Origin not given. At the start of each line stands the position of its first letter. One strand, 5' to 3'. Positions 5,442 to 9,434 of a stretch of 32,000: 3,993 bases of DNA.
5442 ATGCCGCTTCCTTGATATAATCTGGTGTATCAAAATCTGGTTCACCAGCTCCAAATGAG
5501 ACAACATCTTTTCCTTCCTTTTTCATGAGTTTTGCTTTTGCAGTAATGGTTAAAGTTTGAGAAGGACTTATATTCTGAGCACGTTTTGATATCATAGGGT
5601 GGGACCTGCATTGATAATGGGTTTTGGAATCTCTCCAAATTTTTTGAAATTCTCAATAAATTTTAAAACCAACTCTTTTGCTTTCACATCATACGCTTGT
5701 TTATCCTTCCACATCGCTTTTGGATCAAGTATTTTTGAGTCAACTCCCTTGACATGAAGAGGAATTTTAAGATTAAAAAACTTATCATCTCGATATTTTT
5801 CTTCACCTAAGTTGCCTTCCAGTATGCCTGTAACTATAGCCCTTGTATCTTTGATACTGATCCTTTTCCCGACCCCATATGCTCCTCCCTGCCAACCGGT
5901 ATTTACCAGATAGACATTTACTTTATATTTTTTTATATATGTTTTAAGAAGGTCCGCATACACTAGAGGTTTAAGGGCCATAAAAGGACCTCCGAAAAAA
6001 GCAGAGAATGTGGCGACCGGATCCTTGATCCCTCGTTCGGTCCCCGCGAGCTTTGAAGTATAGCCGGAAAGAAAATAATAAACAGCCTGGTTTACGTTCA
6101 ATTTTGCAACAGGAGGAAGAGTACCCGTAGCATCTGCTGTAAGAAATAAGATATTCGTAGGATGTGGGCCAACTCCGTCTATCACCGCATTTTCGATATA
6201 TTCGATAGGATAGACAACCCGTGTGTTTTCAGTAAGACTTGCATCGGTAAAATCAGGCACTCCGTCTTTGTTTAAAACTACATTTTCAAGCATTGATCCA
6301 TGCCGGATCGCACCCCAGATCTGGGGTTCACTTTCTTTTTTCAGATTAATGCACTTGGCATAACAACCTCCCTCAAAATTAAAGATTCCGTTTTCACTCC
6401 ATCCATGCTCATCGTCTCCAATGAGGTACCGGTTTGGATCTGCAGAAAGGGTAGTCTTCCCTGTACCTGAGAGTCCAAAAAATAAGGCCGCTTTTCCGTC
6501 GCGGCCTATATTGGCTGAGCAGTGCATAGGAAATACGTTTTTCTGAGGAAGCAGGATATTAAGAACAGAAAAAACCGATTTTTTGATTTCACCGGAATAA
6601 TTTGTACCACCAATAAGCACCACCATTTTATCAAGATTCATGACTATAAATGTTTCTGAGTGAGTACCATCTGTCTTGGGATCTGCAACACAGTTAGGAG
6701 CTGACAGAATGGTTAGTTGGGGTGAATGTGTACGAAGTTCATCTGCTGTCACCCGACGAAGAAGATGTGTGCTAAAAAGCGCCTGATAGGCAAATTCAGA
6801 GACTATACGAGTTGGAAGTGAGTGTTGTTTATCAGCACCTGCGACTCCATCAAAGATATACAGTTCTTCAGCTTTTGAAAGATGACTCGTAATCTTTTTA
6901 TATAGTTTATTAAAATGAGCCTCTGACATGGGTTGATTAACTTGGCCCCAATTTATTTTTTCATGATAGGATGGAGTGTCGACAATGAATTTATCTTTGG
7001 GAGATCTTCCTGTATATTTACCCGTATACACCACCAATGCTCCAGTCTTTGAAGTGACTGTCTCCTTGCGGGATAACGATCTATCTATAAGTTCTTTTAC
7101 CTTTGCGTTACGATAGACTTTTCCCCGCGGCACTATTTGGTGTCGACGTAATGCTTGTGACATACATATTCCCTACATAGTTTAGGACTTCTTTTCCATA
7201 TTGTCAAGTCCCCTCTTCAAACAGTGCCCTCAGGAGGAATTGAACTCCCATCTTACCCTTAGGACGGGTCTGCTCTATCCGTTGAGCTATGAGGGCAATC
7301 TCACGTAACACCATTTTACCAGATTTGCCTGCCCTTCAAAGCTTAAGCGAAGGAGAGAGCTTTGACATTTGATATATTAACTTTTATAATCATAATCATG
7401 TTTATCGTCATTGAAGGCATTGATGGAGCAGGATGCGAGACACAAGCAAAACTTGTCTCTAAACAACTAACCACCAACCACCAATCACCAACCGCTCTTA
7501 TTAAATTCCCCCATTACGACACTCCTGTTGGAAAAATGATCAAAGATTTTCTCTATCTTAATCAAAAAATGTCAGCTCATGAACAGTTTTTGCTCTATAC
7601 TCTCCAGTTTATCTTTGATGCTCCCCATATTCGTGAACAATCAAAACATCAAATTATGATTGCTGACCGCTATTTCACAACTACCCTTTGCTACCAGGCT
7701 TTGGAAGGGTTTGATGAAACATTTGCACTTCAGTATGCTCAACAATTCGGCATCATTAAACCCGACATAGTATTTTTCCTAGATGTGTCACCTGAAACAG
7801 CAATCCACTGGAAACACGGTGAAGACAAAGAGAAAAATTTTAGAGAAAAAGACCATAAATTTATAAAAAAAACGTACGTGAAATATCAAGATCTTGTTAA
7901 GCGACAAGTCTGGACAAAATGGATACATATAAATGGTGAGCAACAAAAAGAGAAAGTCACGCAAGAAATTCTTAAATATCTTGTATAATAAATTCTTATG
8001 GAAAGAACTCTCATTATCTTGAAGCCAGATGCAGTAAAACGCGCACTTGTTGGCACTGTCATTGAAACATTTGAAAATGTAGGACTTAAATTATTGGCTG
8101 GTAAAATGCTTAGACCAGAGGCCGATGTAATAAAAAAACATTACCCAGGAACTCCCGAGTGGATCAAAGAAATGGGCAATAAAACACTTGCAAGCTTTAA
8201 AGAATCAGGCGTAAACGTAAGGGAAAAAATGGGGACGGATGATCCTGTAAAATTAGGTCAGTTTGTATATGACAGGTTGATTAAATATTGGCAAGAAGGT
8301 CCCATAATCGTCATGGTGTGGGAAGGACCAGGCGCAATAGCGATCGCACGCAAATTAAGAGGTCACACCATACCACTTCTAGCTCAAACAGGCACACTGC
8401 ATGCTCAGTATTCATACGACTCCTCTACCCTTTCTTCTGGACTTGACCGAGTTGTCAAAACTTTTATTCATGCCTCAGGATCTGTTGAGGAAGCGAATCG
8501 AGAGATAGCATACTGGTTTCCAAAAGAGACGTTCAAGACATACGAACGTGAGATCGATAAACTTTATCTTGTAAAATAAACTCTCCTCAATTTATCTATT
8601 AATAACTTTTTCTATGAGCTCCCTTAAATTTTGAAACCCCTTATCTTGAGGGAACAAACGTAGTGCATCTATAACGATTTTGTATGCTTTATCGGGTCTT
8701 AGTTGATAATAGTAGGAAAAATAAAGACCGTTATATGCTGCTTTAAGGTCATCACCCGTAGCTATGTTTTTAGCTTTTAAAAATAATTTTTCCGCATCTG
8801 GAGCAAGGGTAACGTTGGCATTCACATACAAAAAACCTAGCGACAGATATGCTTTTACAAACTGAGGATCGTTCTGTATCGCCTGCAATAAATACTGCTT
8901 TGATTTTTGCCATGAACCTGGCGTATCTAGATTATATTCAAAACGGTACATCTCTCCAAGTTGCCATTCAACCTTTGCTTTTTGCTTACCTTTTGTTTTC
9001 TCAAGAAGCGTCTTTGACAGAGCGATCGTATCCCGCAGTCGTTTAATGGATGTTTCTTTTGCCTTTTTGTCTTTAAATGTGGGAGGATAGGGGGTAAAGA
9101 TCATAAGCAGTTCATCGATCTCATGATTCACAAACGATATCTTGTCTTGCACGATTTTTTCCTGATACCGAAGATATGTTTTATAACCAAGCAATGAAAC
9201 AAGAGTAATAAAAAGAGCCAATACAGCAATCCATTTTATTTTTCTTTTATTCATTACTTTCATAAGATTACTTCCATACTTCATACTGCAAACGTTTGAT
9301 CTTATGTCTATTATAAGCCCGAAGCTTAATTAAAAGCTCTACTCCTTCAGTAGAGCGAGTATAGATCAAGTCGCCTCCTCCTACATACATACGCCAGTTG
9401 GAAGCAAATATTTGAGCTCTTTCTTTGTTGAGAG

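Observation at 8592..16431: Tightly packed five-gene membrane block: SPase-I fusion, DUF1266-like, rhomboid, TM-anchored SF2 helicase, TPR-like anchor protein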

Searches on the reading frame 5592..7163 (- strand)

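Call 23: search_protein_families(library=pfam, proteins=[window:5592-7163:-], max_evalue=0.001)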
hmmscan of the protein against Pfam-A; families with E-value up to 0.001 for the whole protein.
window:5592-7163:- (523 aa): 1 family
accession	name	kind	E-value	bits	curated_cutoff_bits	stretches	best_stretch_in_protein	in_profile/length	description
PF01293.25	PEPCK_ATP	-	8.3e-208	691.2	26.5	1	15-476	2-464/465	Phosphoenolpyruvate carboxykinase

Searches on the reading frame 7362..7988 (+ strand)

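Call 23: search_protein_families(library=pfam, proteins=[window:7362-7988:+], max_evalue=0.001)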
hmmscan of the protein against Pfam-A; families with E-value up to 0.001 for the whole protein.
window:7362-7988:+ (208 aa): 1 family
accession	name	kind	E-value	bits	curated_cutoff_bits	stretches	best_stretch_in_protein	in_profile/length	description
PF02223.23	Thymidylate_kin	-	2.7e-31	109.1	27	1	17-203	1-185/185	Thymidylate kinase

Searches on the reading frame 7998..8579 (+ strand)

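Call 23: search_protein_families(library=pfam, proteins=[window:7998-8579:+], max_evalue=0.001)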
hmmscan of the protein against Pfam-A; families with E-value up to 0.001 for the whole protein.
window:7998-8579:+ (193 aa): 1 family
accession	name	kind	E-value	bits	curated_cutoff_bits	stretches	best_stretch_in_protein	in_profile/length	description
PF00334.24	NDK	-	3.4e-32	111.6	27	2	88-177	54-133/135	Nucleoside diphosphate kinase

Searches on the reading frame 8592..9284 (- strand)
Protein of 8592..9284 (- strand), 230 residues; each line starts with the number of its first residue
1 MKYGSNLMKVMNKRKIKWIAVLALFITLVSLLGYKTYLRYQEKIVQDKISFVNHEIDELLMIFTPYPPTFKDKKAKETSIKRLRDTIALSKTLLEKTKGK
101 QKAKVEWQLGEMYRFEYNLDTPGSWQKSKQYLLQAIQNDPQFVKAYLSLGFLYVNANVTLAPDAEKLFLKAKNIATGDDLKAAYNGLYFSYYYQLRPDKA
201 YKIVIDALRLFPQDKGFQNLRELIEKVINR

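Call 3: search_protein_families(library=pfam, proteins=[window:8592-9284:-], max_evalue=0.01)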
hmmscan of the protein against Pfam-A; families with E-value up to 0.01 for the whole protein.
window:8592-9284:- (230 aa): 2 families
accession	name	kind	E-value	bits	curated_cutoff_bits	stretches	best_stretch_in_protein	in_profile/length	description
PF13431.12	TPR_17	-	0.0051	17.4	24.4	0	132-155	2-25/34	Tetratricopeptide repeat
PF13414.12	TPR_11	-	0.0064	16.6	26.8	0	132-154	17-39/42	TPR repeat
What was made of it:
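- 8592..9284 (-): G5: TPR-like protein with an N-terminal membrane anchor. It is specific to the species or strain and is not part of either conserved pair. TPR hits are below threshold (call 3).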

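Call 4: search_protein_families(library=padloc, proteins=[window:8592-9284:-], max_evalue=0.01)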
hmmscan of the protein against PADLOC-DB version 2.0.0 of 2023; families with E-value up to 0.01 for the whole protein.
window:8592-9284:- (230 aa): 0 families

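Call 7: search_protein_families(library=ncbifam, proteins=[window:8592-9284:-], max_evalue=0.01)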
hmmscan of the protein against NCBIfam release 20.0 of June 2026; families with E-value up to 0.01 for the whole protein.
window:8592-9284:- (230 aa): 2 families
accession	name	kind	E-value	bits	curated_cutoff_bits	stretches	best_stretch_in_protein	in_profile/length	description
TIGR02521.1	type_IV_pilW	equivalog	0.0045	16.6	154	0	95-175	23-95/234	type IV pilus biogenesis/stability protein PilW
NF040959.1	MamA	equivalog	0.0051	16.3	200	1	112-157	142-187/204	magnetosome protein MamA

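Call 77: search_protein_families(library=phrogs, proteins=[window:8592-9284:-], max_evalue=0.001)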
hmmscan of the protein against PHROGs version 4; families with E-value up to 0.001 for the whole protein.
window:8592-9284:- (230 aa): 1 family
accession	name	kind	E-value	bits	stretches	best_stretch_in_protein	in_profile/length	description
phrog_7590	-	unknown function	3e-05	24.9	1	118-213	64-155/234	-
